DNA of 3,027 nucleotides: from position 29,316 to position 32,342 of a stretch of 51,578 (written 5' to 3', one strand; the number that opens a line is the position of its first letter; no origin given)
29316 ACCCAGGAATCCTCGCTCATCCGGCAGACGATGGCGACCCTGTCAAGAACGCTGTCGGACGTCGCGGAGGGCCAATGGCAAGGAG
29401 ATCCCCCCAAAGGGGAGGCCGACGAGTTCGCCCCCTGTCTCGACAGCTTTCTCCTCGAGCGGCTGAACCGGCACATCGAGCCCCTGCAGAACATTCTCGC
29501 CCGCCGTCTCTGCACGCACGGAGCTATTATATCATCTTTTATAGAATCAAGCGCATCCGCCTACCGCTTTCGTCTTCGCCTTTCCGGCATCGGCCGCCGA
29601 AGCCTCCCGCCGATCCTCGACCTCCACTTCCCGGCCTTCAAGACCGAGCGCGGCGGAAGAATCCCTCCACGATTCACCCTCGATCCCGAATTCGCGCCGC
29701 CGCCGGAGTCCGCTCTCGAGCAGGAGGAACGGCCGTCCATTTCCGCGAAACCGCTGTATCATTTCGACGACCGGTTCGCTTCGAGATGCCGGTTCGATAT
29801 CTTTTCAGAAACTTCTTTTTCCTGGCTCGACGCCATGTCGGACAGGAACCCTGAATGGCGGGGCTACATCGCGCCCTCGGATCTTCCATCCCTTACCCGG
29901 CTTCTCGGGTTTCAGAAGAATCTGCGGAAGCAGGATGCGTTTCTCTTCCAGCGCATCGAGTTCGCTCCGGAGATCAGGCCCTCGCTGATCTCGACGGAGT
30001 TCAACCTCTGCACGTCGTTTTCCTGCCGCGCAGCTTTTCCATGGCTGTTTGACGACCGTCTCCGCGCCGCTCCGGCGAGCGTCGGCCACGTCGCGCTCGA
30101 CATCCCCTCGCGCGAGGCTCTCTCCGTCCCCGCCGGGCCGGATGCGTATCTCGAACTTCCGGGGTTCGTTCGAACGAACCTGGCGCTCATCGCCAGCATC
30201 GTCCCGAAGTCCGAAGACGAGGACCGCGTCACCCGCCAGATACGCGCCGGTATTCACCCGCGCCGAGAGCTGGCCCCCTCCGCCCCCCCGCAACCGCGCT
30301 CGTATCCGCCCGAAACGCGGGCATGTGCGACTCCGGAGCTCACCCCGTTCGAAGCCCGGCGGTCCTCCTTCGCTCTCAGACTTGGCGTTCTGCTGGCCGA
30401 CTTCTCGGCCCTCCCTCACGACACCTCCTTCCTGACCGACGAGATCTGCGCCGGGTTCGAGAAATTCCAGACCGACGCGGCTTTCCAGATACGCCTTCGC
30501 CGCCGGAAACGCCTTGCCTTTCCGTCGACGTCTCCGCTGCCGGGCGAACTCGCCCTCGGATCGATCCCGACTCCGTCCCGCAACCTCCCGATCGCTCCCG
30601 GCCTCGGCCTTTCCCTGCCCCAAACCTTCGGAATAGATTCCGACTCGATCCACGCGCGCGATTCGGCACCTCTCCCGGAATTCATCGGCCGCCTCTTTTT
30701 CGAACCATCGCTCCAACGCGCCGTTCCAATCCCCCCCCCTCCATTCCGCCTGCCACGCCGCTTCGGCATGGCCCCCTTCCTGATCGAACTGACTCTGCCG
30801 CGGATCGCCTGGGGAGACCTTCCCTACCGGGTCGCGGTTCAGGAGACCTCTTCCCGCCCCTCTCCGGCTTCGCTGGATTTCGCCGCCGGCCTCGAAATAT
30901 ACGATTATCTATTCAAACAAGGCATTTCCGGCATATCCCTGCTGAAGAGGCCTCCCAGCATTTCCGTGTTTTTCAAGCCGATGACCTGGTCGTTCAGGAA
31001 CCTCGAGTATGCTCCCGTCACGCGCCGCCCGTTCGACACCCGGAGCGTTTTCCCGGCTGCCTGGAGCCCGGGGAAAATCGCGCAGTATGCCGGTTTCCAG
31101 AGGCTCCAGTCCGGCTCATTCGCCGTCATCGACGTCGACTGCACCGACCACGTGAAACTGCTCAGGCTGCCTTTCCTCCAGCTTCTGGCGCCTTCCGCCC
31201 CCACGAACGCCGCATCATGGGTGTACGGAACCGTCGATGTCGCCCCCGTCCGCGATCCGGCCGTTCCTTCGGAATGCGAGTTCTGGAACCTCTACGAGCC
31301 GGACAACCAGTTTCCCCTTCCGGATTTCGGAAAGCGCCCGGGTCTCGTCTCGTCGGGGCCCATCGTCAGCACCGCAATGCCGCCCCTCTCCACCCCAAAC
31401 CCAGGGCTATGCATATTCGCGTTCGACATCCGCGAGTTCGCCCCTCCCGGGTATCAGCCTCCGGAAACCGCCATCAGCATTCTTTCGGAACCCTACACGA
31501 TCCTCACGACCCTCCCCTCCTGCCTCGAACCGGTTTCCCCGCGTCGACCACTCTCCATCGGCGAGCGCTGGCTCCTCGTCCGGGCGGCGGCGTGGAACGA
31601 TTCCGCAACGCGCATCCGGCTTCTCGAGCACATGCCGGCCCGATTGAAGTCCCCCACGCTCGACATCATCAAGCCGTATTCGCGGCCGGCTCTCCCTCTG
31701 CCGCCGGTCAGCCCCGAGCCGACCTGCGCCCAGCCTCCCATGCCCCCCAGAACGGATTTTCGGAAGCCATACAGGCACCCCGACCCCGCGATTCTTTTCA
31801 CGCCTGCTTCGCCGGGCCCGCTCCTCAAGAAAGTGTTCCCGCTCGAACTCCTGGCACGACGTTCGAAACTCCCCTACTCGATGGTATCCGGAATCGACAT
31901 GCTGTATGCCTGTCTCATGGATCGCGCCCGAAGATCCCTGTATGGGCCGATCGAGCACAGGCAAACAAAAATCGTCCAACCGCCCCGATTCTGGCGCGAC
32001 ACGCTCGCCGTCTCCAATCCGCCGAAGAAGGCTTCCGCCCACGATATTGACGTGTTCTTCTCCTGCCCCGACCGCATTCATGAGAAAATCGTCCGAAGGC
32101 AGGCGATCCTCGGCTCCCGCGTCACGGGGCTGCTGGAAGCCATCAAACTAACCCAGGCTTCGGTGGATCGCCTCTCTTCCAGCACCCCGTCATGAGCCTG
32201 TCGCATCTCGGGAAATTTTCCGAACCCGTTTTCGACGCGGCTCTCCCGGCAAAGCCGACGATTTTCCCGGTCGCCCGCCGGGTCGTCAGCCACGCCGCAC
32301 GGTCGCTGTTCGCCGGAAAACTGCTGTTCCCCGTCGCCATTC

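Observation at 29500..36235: A roughly 7-kb stretch with strong C/T (pyrimidine) bias on the coding strand leaves several + frames open for hundreds of codons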

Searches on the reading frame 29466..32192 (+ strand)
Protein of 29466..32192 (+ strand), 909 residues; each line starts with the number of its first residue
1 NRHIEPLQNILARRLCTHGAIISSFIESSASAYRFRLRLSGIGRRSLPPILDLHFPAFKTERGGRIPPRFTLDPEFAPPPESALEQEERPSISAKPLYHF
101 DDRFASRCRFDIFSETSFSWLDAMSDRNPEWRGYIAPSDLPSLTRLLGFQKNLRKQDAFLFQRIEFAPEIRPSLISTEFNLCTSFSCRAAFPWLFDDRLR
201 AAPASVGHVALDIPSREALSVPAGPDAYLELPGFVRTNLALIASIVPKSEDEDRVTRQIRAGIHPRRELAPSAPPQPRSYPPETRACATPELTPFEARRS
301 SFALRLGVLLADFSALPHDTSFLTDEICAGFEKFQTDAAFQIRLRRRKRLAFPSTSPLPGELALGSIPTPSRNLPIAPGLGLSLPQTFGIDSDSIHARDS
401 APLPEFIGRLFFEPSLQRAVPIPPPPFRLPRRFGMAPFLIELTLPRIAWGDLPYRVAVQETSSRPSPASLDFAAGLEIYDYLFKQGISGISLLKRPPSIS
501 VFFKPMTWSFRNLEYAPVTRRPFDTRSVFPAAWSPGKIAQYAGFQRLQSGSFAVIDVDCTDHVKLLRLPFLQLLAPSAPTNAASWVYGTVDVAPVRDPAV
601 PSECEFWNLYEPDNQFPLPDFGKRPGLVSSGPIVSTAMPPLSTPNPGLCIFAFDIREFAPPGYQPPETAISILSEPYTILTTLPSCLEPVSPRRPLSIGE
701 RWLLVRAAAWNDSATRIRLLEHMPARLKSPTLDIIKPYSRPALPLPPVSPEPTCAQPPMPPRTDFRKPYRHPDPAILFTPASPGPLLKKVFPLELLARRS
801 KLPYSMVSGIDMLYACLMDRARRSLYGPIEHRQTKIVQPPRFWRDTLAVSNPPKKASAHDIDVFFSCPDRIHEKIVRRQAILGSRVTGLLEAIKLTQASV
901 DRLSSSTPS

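Call 54: search_protein_representatives(protein=window:29466-32192:+)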
Query: 909 residues. Proteins with E-value up to 0.001 (for the whole library): 9; up to 1e-10: 4; up to 1e-30: 4. The best 9 are listed.
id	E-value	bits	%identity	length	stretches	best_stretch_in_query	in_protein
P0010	4.8e-288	974.6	52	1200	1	1-909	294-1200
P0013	5.2e-105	368.9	37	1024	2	367-908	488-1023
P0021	1.0e-57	212.4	33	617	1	398-906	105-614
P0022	1.5e-52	195.3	31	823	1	88-909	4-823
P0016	1.6e-07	46.2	29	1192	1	7-186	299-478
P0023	2.6e-06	42.2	27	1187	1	4-196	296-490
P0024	3.8e-06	41.7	33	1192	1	3-188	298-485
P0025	6.2e-06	41.0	29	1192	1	3-187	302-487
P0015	2.5e-04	35.7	28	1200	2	4-284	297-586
